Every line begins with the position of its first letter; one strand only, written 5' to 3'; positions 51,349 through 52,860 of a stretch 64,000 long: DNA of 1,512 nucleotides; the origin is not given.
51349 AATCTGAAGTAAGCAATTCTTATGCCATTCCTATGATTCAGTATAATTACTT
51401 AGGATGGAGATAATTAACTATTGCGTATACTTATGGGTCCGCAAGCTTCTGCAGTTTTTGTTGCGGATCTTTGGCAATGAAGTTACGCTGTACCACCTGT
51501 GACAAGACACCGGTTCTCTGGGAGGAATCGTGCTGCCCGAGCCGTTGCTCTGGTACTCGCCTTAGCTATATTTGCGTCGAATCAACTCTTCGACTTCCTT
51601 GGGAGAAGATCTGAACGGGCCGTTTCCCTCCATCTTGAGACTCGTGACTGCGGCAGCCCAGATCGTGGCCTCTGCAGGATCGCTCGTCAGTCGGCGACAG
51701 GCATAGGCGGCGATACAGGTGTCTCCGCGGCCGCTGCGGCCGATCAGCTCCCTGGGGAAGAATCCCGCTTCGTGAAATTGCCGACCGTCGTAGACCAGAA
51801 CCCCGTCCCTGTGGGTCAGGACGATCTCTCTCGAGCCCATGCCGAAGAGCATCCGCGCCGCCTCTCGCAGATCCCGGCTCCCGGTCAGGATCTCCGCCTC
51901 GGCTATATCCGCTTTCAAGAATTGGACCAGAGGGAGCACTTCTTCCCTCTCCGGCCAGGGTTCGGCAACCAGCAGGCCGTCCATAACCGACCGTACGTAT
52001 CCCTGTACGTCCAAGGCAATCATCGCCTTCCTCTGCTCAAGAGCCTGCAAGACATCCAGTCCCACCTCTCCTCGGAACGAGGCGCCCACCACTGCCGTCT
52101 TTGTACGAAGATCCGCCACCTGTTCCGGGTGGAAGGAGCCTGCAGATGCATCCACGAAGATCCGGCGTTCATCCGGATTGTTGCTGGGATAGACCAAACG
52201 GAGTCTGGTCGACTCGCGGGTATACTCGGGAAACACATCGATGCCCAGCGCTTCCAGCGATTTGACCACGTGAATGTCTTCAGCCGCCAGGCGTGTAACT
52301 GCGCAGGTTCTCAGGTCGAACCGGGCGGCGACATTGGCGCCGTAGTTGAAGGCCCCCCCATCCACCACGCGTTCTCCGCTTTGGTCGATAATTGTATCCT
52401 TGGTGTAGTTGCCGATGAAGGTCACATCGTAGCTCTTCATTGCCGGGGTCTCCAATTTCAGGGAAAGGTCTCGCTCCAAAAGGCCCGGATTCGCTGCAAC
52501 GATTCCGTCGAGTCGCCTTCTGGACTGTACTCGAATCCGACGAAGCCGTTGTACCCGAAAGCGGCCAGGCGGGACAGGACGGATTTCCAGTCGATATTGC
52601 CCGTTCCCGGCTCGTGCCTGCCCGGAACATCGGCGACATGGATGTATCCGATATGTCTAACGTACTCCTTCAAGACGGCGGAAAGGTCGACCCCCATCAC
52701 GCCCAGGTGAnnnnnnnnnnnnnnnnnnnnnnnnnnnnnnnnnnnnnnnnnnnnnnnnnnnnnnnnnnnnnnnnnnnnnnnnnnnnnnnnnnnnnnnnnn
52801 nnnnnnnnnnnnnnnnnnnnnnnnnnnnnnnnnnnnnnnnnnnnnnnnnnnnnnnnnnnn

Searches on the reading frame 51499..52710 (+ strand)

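Call 8: search_protein_families(library=pfam, proteins=[window:51499-52710:+], max_evalue=1)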
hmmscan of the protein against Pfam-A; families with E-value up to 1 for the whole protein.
window:51499-52710:+ (403 aa): 1 family
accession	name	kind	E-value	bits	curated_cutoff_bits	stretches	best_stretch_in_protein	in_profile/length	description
PF05515.16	Viral_NABP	-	0.025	15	23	1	192-232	55-95/227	Viral nucleic acid binding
